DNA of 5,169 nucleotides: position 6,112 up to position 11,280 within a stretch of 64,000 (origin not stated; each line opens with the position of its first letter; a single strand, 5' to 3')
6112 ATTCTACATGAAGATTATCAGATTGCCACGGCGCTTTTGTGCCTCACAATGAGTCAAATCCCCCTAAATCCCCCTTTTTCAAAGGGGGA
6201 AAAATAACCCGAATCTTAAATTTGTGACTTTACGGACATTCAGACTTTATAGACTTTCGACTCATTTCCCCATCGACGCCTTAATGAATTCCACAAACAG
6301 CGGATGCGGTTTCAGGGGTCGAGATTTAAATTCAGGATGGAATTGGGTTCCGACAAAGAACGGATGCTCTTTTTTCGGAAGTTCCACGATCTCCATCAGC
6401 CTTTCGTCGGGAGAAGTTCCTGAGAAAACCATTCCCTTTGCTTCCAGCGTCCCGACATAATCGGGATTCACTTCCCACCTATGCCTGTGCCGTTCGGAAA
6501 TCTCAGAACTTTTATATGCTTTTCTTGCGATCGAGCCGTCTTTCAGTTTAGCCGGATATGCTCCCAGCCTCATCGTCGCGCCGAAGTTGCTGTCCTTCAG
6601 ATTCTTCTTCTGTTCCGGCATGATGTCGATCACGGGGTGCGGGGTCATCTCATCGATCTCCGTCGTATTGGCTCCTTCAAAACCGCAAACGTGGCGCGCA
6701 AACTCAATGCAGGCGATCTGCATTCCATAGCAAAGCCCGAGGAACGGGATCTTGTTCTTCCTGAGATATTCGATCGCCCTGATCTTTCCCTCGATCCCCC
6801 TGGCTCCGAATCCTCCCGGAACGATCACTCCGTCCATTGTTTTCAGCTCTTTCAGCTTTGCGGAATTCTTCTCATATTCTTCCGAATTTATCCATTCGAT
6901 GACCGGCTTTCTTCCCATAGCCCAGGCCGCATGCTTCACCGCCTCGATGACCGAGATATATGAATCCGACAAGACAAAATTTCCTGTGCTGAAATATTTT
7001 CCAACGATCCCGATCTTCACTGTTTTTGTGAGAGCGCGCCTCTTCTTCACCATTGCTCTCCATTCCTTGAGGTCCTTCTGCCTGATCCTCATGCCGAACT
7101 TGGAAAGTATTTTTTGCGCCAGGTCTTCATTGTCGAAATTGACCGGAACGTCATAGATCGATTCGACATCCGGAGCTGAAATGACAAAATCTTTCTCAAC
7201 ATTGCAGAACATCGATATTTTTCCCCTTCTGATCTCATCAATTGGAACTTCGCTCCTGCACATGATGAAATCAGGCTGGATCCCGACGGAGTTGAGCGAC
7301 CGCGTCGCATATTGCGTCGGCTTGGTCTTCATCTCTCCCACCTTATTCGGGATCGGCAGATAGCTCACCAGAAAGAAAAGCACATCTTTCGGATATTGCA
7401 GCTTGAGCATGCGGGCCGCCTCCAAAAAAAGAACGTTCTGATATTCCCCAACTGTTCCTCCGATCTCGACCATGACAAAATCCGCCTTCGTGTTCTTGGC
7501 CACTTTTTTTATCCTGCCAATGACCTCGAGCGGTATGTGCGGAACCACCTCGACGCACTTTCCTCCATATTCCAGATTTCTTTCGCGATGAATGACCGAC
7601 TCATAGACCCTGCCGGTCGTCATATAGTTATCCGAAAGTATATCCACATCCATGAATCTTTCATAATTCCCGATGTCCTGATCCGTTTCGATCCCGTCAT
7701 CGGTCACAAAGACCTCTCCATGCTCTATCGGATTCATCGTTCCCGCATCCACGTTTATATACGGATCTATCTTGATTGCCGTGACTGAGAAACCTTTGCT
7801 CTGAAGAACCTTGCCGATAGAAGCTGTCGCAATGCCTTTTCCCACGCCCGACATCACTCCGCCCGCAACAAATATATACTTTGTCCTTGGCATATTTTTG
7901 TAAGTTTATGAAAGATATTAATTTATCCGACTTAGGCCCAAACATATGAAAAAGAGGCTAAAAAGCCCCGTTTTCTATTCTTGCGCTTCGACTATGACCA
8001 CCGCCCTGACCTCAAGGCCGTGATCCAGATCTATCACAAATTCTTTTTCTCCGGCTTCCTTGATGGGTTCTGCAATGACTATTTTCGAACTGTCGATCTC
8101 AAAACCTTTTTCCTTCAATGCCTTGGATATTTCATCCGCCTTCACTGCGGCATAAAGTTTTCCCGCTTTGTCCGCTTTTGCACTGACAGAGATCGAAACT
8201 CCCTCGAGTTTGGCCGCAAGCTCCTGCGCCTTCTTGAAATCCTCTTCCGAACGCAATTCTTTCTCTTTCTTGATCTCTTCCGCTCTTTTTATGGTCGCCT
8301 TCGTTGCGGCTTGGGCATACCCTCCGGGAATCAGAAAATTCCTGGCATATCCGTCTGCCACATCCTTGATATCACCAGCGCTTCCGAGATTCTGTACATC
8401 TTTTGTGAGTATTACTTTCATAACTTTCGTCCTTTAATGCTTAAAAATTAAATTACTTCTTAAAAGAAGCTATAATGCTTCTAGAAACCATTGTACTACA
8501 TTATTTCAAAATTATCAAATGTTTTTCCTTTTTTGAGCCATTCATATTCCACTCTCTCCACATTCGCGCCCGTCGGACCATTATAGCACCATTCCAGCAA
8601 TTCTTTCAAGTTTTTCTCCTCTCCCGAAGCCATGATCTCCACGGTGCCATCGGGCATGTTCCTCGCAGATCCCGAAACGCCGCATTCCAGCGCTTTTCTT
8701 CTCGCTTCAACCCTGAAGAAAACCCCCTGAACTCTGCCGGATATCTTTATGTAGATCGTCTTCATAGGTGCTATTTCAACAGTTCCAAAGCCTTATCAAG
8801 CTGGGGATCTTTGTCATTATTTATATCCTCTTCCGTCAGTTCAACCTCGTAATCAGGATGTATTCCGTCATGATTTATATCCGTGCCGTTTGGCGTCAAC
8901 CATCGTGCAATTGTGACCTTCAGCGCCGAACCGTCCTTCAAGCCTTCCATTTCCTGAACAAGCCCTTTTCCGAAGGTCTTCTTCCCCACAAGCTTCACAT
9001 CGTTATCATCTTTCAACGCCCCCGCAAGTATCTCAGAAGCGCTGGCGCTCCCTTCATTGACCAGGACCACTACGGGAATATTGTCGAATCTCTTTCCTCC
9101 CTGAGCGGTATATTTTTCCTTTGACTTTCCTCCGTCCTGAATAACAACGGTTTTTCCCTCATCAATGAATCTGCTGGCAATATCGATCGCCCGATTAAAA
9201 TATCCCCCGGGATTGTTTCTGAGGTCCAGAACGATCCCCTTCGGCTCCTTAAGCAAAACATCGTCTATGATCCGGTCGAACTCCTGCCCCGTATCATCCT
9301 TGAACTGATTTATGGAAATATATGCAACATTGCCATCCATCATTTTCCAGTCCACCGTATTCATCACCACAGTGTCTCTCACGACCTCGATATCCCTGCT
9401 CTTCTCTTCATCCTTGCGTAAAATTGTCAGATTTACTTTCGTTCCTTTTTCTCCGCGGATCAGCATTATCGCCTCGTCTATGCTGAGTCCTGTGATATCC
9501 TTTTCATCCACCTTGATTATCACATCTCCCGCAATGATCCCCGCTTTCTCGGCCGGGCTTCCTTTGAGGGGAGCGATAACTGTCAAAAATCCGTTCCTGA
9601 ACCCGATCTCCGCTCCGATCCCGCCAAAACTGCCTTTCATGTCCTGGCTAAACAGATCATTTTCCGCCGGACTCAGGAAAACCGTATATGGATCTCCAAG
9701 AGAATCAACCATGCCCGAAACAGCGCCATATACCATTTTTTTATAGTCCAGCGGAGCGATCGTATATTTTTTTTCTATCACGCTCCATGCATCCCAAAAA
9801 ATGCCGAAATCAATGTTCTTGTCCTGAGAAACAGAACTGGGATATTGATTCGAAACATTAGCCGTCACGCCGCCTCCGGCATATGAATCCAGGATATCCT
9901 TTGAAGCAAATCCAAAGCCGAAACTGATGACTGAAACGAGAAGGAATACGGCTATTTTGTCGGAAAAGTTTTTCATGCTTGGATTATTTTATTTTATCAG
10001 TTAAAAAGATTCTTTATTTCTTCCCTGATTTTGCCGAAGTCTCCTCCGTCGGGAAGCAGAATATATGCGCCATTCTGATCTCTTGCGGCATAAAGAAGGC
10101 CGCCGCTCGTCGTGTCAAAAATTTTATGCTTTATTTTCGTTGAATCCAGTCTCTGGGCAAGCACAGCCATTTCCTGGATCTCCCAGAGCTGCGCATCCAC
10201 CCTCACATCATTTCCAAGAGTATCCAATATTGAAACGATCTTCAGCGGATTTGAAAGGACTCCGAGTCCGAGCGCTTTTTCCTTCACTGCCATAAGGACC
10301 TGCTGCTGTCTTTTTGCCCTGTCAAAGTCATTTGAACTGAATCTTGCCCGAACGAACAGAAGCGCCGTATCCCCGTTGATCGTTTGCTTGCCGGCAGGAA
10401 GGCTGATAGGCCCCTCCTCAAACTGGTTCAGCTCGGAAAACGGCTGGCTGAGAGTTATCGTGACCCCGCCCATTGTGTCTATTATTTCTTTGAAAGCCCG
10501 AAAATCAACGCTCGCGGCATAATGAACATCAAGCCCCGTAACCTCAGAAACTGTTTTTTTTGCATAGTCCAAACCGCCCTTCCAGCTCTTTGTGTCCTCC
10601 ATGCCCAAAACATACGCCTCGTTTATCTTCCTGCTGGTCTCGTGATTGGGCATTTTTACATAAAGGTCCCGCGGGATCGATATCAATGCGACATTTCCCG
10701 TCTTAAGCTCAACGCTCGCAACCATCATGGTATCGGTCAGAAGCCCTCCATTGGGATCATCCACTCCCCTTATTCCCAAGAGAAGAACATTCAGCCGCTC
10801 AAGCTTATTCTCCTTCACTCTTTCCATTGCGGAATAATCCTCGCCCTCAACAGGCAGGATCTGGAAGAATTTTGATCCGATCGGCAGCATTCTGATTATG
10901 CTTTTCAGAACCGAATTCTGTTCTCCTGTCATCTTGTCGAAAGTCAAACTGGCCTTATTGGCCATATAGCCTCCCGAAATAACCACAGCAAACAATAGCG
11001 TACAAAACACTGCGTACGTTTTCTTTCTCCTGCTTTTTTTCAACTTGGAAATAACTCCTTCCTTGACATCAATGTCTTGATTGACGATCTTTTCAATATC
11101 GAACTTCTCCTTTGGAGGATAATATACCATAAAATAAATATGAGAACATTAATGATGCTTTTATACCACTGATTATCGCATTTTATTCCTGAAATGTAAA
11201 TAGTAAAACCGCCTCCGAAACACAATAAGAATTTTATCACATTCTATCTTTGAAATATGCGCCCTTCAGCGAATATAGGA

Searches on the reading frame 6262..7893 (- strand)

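Call 46: search_protein_families(library=pfam, proteins=[window:6262-7893:-], max_evalue=0.0001)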
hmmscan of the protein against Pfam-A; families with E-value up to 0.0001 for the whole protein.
window:6262-7893:- (543 aa): 4 families
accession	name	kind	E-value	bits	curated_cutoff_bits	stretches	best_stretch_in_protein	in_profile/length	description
PF06418.20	CTP_synth_N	-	6e-105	350.8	26.1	1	5-267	1-264/265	CTP synthase N-terminus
PF00117.34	GATase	-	1.6e-39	136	22.8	1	308-538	2-189/190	Glutamine amidotransferase class-I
PF07722.19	Peptidase_C26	-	5.8e-06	26.7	20.5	0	374-521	98-219/219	Peptidase C26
PF01656.29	CbiA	-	3.7e-05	24.1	25.4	1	13-153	6-54/125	CobQ/CobB/MinD/ParA nucleotide binding domain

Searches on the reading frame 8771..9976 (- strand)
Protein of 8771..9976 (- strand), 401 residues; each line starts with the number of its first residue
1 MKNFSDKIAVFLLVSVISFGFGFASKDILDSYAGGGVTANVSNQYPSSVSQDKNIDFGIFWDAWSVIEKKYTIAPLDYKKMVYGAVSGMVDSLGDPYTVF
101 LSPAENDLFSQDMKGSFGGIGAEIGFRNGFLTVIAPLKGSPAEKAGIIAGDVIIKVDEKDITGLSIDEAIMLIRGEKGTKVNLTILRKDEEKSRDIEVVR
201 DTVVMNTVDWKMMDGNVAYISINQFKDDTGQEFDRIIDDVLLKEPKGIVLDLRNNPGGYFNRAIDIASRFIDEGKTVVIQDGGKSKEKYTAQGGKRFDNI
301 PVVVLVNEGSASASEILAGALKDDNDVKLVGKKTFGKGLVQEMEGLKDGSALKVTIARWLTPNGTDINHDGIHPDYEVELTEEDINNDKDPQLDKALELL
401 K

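Call 46: search_protein_families(library=pfam, proteins=[window:8771-9976:-], max_evalue=0.0001)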
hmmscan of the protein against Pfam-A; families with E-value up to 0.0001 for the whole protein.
window:8771-9976:- (401 aa): 5 families
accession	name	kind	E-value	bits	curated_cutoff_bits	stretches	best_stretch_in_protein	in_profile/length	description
PF03572.23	Peptidase_S41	-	1.5e-52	178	24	1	216-378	1-165/165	Peptidase family S41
PF17820.7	PDZ_6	-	1.7e-13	50.5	27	1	134-187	3-54/54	PDZ domain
PF13180.12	PDZ_2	-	1.4e-11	45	27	1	119-198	2-80/80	PDZ domain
PF00595.29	PDZ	-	6.1e-10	39.8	23.2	1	119-186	11-81/81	PDZ domain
PF22694.1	CtpB_N-like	-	3.6e-08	34.2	27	1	55-101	36-81/85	Activating protease CtpB N-terminal domain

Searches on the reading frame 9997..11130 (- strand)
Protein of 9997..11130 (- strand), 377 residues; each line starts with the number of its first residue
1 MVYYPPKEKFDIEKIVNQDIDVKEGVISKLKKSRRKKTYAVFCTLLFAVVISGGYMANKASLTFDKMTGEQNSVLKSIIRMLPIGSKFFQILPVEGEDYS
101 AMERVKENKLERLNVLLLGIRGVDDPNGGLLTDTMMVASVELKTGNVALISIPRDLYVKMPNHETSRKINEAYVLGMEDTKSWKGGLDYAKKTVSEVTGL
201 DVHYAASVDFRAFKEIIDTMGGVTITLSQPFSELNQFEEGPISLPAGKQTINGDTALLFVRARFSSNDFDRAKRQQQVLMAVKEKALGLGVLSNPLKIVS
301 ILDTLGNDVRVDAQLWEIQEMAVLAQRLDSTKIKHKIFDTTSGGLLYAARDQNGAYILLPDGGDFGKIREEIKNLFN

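Call 46: search_protein_families(library=pfam, proteins=[window:9997-11130:-], max_evalue=0.0001)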
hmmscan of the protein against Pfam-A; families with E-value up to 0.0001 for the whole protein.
window:9997-11130:- (377 aa): 1 family
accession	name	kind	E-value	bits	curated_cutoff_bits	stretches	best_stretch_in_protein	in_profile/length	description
PF03816.19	LytR_cpsA_psr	-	1.2e-38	133.1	24.6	1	132-286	2-148/150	LytR_cpsA_psr family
